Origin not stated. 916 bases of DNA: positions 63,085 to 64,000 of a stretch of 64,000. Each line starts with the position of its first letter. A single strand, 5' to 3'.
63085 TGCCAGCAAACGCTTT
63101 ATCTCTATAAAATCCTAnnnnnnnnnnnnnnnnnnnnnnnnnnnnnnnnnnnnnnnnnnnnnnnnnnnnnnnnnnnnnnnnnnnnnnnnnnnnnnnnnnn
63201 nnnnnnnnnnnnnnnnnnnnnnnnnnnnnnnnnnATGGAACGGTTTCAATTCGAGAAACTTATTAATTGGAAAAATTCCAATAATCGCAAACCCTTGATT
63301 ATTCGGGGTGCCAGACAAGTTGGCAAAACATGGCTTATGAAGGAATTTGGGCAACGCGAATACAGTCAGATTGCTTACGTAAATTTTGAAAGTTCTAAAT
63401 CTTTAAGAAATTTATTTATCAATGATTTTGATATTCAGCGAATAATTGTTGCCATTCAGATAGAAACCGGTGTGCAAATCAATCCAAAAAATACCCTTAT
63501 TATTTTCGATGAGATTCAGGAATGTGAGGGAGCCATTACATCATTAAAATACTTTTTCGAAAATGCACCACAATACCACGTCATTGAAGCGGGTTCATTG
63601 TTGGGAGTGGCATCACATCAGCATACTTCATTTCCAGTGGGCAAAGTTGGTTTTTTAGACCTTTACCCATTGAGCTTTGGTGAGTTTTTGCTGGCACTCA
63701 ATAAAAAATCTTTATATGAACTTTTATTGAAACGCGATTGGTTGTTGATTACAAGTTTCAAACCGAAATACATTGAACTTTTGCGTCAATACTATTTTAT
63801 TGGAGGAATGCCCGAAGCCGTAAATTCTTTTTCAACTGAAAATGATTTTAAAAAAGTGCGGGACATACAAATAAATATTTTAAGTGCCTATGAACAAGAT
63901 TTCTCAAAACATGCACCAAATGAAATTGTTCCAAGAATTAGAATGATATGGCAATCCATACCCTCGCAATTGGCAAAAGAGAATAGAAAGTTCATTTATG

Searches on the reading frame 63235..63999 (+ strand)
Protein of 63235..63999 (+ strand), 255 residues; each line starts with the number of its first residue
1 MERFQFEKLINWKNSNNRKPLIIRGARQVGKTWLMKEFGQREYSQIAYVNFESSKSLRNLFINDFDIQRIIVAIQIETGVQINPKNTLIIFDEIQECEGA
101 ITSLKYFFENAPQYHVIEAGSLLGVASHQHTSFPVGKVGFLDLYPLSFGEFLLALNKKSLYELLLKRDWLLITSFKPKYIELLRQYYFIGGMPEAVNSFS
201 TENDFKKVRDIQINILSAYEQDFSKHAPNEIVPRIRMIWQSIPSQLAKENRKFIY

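Call 64: search_protein_families(library=pfam, proteins=[window:63235-63999:+], max_evalue=0.00001)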
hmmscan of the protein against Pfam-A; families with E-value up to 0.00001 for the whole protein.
window:63235-63999:+ (255 aa): 1 family
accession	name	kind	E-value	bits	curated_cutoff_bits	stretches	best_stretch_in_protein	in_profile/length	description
PF13173.12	AAA_14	-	8e-32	110.4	27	1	17-152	1-129/129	AAA domain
